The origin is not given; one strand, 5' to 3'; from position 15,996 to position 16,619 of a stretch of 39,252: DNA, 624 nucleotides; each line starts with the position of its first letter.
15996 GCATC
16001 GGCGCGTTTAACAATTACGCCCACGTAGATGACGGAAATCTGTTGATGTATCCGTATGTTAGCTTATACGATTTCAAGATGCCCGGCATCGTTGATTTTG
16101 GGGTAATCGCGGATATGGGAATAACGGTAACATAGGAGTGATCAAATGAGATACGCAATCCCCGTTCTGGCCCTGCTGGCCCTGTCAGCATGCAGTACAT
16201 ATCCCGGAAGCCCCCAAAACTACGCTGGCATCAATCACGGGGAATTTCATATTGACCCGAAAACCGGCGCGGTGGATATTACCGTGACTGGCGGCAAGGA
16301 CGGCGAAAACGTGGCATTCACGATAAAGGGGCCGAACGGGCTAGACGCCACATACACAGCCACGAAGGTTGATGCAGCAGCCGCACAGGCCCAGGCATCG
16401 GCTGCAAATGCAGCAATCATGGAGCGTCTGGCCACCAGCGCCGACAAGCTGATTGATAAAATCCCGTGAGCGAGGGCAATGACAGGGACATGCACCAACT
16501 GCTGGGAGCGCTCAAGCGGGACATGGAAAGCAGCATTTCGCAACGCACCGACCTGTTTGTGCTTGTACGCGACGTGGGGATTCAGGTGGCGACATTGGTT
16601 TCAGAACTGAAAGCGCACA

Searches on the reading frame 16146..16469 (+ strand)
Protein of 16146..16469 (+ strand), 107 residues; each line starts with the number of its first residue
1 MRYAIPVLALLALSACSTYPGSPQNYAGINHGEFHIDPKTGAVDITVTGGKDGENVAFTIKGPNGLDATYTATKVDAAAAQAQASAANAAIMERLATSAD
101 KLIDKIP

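Call 4: search_protein_families(library=pfam, proteins=[window:16146-16469:+], max_evalue=0.1)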
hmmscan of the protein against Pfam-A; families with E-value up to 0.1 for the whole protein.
window:16146-16469:+ (107 aa): 1 family
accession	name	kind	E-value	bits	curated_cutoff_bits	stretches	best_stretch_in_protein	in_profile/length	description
PF14030.11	DUF4245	-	0.059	13.8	30.1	1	20-83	34-78/165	Protein of unknown function (DUF4245)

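Call 5: search_protein_families(library=phrogs, proteins=[window:16146-16469:+], max_evalue=0.01)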
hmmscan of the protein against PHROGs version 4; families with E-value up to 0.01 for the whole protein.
window:16146-16469:+ (107 aa): 0 families

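Call 49: search_protein_families(library=padloc, proteins=[window:16146-16469:+], max_evalue=0.01)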
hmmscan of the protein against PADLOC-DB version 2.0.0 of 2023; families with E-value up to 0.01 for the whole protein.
window:16146-16469:+ (107 aa): 0 families

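Call 50: search_protein_families(library=ncbifam, proteins=[window:16146-16469:+], max_evalue=0.01)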
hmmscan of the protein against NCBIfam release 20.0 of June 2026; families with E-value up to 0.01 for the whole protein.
window:16146-16469:+ (107 aa): 0 families

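Call 58: find_homologous_proteins(query=window:16146-16469:+, max_evalue=0.01)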
Query window:16146-16469:+ (107 aa): 13 proteins with E <= 0.01 among 139 candidates.
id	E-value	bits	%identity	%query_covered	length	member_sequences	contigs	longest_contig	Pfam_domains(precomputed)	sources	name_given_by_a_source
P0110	8.3e-58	211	94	100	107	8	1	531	-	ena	-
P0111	8.9e-44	166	78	100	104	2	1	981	-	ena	-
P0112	4.8e-41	157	73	100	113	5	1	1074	-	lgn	-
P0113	2.7e-39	151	74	100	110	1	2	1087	-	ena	-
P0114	1.5e-24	104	57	100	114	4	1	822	-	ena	-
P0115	4.5e-24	102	54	100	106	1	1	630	-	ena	-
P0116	1.5e-17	82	51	88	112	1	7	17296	-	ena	-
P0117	3.7e-16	77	47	96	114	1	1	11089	-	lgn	-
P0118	5.8e-16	76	45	85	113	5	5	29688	-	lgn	-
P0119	1.3e-15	75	47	93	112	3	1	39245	-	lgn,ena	-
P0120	1.7e-14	72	46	91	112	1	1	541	-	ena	-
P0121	4.4e-14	70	47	91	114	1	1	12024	-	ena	-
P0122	4.0e-13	67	43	86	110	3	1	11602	-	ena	-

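Call 59: find_encoding_contigs(protein=P0119, flank=6000, max_places=1)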
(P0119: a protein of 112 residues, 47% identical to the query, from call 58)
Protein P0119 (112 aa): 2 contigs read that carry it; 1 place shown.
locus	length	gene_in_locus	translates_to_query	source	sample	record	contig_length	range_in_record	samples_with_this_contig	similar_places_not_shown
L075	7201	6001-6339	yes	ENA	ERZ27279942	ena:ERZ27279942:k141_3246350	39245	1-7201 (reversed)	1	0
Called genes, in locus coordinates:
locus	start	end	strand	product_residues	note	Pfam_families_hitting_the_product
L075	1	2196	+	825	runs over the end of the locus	-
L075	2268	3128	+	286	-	-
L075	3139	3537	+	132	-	-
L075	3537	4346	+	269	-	-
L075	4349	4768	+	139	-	-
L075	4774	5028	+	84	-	-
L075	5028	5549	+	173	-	-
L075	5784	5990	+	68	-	-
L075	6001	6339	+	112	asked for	-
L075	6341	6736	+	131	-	-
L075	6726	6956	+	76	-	-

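Call 60: find_encoding_contigs(protein=P0118, flank=6000, max_places=2)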
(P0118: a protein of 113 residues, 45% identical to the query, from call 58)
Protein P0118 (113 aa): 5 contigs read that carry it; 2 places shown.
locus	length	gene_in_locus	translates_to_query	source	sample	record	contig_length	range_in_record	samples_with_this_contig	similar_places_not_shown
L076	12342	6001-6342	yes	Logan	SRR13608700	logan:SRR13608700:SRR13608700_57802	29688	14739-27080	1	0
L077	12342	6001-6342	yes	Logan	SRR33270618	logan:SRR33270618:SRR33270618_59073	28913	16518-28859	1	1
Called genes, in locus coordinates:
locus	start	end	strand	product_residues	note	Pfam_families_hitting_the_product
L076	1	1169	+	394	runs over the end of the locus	-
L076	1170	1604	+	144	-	-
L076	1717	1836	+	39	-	-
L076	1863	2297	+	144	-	-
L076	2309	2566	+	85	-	-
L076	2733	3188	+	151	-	-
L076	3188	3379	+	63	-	-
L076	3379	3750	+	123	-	-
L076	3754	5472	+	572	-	-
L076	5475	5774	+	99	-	PF23148:Gp77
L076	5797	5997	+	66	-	-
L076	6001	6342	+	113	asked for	-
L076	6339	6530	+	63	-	-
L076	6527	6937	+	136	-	PF05838:Glyco_hydro_108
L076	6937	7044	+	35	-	-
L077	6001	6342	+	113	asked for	-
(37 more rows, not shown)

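Call 61: find_encoding_contigs(protein=P0116, flank=6000, max_places=2)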
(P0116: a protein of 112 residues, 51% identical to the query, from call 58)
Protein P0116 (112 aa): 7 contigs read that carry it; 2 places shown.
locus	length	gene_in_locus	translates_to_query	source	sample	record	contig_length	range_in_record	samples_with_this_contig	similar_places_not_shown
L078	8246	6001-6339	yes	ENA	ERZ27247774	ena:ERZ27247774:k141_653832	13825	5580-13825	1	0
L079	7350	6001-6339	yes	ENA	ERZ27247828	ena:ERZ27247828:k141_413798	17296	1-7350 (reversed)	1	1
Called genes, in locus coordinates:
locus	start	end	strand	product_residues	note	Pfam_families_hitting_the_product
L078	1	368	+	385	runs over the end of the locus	-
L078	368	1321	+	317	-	-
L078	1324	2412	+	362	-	PF13946:DUF4214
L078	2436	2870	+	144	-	-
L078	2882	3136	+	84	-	-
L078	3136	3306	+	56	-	-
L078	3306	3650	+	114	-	-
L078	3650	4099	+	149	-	-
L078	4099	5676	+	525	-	-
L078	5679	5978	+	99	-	PF23148:Gp77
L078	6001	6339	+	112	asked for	-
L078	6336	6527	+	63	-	-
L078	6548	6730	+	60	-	-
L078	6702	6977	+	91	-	-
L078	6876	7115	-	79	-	-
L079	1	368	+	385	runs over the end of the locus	-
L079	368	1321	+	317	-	-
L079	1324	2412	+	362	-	PF13946:DUF4214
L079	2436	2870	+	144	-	-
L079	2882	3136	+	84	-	-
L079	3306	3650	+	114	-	-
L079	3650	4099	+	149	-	-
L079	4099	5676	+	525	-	-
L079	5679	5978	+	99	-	PF23148:Gp77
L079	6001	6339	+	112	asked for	-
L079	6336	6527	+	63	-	-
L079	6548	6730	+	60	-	-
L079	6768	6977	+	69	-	-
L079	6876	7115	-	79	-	-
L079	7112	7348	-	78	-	?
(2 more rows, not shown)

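Call 75: predict_structure(alignment_id=A3)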
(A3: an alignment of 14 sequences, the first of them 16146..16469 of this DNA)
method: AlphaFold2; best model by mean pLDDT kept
length: 107 residues; sequences in the alignment: 14
mean_pLDDT: 62.0   pTM: 0.27
mean pLDDT of the five models: 62.0, 57.6, 55.8, 55.4, 53.1
residues with pLDDT >= 90: 0; 70-90: 29; 50-70: 51; < 50: 27
segments of 3 or more residues with pLDDT < 50: 1-27
pLDDT, mean of each block of 10 residues (from residue 1): 44 42 48 70 66 67 69 66 70 74 67
secondary structure, 60 per line:
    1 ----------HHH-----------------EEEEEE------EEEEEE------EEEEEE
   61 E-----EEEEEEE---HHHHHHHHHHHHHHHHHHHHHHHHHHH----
elements in order: E31-36 E43-48 E55-61 E67-73 H77-103

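Call 85: fold_search(model_id=the predicted structure, library=viral)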
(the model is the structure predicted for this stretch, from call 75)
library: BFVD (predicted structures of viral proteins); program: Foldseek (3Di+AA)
matches with E <= 10: 266; with E <= 0.001: 0
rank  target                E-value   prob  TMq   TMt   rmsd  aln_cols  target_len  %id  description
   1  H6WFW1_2              4.9e-01  0.20  0.27  0.05  15.8       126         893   12  Virion structural protein and packaging [Cyanophage S-TIM5]
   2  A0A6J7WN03            6.3e-01  0.44  0.25  0.15   3.9        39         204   26  Uncharacterized protein [uncultured Caudovirales phage]
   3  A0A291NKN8            6.3e-01  0.16  0.26  0.04  15.7       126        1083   14  Tail fiber protein [Salmonella phage SP01]
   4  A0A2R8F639            6.3e-01  0.14  0.20  0.10  20.4        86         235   14  39kDa core protein OPG130 [Cowpox virus]
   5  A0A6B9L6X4            8.0e-01  0.35  0.27  0.22  15.5        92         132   14  Uncharacterized protein [Mycobacterium phage Onyinye]
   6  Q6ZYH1                9.7e-01  0.41  0.29  0.24  15.0        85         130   13  PSV hypothetical protein ORF131-like domain-containing protein [Pyrobaculum spherical virus (isolate United States/Yellowstone)]
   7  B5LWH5                9.7e-01  0.13  0.17  0.12  18.2        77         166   10  Uncharacterized protein [Feldmannia species virus]
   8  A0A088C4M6            1.0e+00  0.41  0.23  0.11  10.0        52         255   25  (no name in the UniProt tables at hand)
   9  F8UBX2                1.0e+00  0.38  0.25  0.33   5.5        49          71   22  Gp62 [Escherichia phage phiEB49]
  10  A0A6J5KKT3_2          1.1e+00  0.20  0.28  0.05  16.0       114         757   10  Intramolecular chaperone auto-processing domain containing protein [uncultured Caudovirales phage]
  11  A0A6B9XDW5            1.1e+00  0.15  0.28  0.04  14.8       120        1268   12  Putative tail fiber protein [Escherichia phage navn]
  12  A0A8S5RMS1            1.1e+00  0.13  0.18  0.26  10.4        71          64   22  Uncharacterized protein [virus sp. ctQiC1]
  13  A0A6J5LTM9            1.1e+00  0.11  0.21  0.11  14.5        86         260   13  CbpA DnaJ-class molecular chaperone [uncultured Caudovirales phage]
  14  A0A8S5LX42            1.1e+00  0.10  0.24  0.26  20.2       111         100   16  Uncharacterized protein [Myoviridae sp. ctZgq1]
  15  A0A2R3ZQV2            1.2e+00  0.38  0.29  0.29   9.3        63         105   10  (no name in the UniProt tables at hand)
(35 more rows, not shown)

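Call 87: find_related_loci(query=A3, collection=viral_contigs, flank=5000)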
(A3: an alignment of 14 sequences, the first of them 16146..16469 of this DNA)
Query A3 (107 aa) in viral_contigs; peptide patterns used: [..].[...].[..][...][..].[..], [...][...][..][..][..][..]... (x = any residue, [..] = any of these).
307 stretches matched a pattern, but none encodes a relative of the query by tblastn (E <= 1e-3).

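Call 109: find_related_loci(query=A3, collection=metagenome_contigs, flank=6000)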
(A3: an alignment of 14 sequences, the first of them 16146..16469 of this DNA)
Query A3 (107 aa) in metagenome_contigs; peptide patterns used: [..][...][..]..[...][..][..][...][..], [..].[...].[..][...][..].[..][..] (x = any residue, [..] = any of these).
599 stretches matched a pattern, but none encodes a relative of the query by tblastn (E <= 1e-3).

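Call 111: find_encoding_contigs(protein=P0122, flank=6000, max_places=2)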
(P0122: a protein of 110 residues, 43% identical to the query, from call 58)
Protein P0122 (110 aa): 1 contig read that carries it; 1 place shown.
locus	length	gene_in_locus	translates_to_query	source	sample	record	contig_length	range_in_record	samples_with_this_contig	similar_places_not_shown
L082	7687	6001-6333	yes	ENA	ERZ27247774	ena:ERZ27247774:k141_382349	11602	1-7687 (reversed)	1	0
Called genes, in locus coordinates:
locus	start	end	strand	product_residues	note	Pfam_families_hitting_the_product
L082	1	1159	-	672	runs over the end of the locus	PF13362:Toprim_3, PF13481:AAA_25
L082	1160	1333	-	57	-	-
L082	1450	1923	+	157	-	PF13599:Pentapeptide_4 (weak), PF00805:Pentapeptide, PF13576:Pentapeptide_3 (weak), PF00805:Pentapeptide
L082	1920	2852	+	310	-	-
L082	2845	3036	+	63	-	-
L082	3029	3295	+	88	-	-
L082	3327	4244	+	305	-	PF12760:Zn_ribbon_IS1595, PF12762:DDE_Tnp_IS1595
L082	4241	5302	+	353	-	-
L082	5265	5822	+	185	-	-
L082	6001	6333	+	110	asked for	-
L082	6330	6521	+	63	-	-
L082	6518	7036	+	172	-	PF05838:Glyco_hydro_108, PF09374:PG_binding_3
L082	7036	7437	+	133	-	PF07087:DUF1353 (weak)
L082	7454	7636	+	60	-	-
